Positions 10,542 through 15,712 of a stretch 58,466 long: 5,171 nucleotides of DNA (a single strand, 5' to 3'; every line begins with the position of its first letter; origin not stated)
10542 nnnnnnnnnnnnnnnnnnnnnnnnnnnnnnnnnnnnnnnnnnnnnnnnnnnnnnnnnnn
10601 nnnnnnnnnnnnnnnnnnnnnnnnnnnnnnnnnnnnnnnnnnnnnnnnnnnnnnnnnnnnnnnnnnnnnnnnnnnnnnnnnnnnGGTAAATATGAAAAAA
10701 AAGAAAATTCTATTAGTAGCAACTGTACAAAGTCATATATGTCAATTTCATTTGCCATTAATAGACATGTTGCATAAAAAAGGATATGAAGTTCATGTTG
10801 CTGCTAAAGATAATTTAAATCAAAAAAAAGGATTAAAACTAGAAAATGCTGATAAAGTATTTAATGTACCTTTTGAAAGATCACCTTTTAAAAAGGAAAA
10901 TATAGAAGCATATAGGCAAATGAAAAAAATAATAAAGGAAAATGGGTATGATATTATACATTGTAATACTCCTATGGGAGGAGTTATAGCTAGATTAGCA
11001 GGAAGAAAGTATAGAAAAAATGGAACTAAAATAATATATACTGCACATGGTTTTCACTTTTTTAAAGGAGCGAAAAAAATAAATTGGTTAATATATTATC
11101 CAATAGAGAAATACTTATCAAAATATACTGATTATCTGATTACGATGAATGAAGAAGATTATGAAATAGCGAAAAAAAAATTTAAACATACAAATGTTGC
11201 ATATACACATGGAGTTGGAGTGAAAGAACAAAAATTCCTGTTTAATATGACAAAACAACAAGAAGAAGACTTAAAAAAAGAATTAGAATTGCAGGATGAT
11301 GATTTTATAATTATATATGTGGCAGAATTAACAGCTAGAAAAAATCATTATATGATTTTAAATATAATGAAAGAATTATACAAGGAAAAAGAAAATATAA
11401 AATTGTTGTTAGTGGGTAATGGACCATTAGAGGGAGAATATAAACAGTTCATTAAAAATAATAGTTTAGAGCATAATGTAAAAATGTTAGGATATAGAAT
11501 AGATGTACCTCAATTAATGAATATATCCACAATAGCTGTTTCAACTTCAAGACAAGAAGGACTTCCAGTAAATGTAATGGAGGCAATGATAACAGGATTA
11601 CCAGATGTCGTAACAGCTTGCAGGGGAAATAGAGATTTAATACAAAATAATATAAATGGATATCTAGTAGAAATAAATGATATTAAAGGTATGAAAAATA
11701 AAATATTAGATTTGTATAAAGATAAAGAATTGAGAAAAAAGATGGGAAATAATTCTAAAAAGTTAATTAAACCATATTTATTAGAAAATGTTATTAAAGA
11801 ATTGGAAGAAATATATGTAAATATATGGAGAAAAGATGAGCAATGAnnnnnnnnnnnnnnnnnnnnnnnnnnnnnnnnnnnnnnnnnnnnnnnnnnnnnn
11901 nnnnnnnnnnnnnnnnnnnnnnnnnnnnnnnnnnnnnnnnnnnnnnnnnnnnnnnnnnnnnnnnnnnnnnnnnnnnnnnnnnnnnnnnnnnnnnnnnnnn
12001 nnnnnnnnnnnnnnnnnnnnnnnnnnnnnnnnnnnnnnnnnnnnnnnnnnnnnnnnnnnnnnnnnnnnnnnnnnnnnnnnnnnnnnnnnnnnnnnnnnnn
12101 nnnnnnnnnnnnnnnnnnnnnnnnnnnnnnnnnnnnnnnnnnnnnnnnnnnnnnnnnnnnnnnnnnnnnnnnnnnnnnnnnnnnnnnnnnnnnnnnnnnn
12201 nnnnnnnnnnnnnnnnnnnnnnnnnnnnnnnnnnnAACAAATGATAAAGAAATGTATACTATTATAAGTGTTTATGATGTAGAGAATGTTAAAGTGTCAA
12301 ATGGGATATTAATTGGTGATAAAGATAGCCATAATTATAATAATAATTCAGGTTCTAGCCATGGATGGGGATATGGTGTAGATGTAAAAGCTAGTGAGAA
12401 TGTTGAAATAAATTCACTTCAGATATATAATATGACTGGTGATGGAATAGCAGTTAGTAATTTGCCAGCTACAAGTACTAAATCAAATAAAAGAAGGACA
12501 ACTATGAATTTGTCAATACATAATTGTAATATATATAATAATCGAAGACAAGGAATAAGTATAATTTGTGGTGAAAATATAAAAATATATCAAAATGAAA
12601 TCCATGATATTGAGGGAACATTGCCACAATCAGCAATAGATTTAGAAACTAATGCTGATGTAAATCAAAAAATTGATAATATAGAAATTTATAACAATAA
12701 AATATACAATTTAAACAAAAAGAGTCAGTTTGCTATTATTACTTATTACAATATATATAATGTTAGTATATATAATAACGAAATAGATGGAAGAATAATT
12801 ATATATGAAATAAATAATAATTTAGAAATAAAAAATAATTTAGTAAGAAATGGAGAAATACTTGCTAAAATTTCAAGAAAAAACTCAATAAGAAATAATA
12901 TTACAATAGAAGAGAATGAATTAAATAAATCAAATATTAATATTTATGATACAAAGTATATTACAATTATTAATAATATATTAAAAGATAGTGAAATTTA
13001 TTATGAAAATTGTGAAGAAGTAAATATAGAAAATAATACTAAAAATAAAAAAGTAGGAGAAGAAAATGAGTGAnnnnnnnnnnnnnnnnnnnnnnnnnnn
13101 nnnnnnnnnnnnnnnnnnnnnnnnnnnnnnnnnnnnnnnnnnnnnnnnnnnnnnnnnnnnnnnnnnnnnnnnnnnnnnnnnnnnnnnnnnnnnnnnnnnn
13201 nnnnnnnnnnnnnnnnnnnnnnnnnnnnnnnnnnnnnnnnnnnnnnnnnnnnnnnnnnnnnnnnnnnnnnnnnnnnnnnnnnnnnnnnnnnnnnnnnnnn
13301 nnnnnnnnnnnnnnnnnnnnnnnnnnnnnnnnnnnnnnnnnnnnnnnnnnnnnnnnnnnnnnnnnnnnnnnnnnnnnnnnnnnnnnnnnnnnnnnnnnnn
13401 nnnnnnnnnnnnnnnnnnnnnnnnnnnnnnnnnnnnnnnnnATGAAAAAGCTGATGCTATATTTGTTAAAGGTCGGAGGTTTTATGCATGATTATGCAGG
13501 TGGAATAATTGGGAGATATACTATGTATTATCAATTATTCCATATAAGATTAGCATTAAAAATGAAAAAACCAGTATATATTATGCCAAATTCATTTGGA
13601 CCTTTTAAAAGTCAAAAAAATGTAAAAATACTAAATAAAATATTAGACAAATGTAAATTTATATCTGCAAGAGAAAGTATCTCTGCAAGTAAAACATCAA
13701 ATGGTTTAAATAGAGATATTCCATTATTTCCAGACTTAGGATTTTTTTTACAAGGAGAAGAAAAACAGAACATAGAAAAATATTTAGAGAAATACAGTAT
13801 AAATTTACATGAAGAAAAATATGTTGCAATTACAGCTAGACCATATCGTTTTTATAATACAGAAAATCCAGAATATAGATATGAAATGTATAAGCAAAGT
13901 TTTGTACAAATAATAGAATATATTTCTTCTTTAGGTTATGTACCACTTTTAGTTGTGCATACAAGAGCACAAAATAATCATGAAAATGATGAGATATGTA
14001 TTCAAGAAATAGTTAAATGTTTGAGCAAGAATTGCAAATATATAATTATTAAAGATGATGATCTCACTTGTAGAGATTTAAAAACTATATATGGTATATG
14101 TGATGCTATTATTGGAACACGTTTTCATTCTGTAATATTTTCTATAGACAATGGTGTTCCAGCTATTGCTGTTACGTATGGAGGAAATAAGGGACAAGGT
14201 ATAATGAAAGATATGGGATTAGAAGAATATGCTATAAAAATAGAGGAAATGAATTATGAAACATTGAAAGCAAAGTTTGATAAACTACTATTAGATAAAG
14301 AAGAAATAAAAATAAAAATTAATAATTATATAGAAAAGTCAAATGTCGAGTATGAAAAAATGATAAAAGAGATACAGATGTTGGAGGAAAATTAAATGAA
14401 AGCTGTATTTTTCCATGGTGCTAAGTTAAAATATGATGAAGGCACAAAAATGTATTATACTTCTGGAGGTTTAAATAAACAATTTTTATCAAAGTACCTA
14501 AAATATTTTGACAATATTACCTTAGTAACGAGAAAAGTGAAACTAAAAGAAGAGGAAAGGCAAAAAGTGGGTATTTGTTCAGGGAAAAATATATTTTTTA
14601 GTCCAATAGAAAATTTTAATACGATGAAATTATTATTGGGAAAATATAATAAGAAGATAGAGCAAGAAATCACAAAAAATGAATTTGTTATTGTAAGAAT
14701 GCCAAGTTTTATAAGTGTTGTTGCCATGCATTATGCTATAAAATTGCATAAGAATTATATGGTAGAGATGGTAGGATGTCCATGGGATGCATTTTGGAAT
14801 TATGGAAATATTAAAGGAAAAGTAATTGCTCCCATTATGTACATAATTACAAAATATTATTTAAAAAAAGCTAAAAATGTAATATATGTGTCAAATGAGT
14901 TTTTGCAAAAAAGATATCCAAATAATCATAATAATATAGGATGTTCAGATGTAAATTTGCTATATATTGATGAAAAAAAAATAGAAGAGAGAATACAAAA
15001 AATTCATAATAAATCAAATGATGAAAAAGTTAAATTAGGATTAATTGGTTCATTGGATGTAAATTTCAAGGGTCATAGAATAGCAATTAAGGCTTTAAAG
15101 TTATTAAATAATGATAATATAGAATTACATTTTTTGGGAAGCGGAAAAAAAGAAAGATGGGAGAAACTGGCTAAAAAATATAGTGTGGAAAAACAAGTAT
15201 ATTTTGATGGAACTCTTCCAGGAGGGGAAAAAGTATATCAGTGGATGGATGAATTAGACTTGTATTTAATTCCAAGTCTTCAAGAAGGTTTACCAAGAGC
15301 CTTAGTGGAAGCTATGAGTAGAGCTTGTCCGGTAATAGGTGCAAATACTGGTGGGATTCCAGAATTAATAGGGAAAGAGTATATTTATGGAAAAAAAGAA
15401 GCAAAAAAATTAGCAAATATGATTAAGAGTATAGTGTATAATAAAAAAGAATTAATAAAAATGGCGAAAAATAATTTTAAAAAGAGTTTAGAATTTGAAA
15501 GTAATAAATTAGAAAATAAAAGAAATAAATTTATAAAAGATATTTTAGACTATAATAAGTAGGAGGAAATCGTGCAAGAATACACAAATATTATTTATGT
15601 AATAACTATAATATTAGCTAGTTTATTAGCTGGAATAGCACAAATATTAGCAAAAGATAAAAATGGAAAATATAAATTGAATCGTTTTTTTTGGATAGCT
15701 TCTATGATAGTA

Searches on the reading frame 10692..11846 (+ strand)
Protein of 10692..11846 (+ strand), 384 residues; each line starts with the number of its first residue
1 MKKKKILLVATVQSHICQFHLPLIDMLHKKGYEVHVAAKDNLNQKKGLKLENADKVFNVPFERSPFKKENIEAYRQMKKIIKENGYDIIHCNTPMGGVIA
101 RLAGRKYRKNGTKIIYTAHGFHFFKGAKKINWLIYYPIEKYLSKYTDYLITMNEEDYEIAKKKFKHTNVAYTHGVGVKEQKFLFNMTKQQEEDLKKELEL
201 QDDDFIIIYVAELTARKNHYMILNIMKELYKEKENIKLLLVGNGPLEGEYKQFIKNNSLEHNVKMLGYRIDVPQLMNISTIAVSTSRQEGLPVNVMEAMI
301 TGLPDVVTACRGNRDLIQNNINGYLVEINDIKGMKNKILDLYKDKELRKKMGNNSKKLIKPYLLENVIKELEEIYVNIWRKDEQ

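Call 25: search_protein_families(library=pfam, proteins=[window:10692-11846:+], max_evalue=0.001)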
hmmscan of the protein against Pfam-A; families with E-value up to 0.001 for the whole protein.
window:10692-11846:+ (384 aa): 6 families
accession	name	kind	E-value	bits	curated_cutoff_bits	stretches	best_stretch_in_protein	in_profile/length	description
PF00534.26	Glycos_transf_1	-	4.4e-38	131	26.4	1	191-357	2-171/172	Glycosyl transferases group 1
PF13692.12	Glyco_trans_1_4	-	4.8e-29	101.9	27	1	206-344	3-142/142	Glycosyl transferases group 1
PF13477.12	Glyco_trans_4_2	-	9e-23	81.4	23.4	1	5-152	1-138/139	Glycosyl transferase 4-like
PF13439.12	Glyco_transf_4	-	2.4e-16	60.7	28.5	1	23-162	11-150/170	Glycosyltransferase Family 4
PF13579.12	Glyco_trans_4_4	-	1.5e-08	35.6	29.7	1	23-154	10-136/158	Glycosyl transferase 4-like domain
PF04464.20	Glyphos_transf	-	0.00036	20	22.1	1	107-281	93-270/367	CDP-Glycerol:Poly(glycerophosphate) glycerophosphotransferase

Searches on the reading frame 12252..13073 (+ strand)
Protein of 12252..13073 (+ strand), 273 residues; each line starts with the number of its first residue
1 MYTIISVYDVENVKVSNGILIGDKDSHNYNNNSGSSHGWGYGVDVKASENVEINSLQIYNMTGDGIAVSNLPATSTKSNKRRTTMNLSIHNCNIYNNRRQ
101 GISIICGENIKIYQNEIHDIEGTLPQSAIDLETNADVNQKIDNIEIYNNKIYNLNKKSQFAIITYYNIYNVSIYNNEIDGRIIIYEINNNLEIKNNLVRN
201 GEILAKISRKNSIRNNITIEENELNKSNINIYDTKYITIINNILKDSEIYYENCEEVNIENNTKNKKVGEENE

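Call 25: search_protein_families(library=pfam, proteins=[window:12252-13073:+], max_evalue=0.001)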
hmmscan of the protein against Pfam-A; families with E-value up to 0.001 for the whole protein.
window:12252-13073:+ (273 aa): 1 family
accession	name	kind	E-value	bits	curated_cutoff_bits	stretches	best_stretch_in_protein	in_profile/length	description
PF13229.12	Beta_helix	-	4.1e-11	43.2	25.9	2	10-121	36-138/158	Right handed beta helix region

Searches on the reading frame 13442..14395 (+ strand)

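Call 26: search_protein_families(library=pfam, proteins=[window:13442-14395:+], max_evalue=0.001)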
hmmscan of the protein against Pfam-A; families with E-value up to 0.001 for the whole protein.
window:13442-14395:+ (317 aa): 1 family
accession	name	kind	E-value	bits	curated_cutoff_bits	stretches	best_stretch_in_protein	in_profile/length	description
PF04230.19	PS_pyruv_trans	-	2.3e-32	113.5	25.3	1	12-246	67-278/280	Polysaccharide pyruvyl transferase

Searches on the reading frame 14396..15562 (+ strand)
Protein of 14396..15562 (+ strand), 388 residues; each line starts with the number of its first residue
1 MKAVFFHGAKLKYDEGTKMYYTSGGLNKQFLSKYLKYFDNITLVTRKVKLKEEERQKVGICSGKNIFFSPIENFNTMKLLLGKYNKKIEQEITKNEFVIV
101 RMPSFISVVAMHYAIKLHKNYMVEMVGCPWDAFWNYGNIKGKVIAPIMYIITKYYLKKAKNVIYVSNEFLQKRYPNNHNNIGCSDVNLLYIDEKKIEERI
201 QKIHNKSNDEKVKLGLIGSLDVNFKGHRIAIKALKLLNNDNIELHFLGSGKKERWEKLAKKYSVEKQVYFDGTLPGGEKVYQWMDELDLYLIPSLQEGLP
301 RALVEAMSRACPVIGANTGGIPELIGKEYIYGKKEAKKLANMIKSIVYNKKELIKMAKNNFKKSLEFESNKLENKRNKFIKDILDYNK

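Call 26: search_protein_families(library=pfam, proteins=[window:14396-15562:+], max_evalue=0.001)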
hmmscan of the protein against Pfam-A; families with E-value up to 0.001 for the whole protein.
window:14396-15562:+ (388 aa): 3 families
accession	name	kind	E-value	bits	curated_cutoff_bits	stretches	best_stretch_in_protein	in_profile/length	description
PF00534.26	Glycos_transf_1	-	5e-24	85.2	26.4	1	204-362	8-171/172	Glycosyl transferases group 1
PF13692.12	Glyco_trans_1_4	-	1.2e-22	81.1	27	1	213-346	3-139/142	Glycosyl transferases group 1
PF20706.3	GT4-conflict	-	1.4e-06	28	26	1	206-337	192-330/385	Family 4 Glycosyltransferase in conflict systems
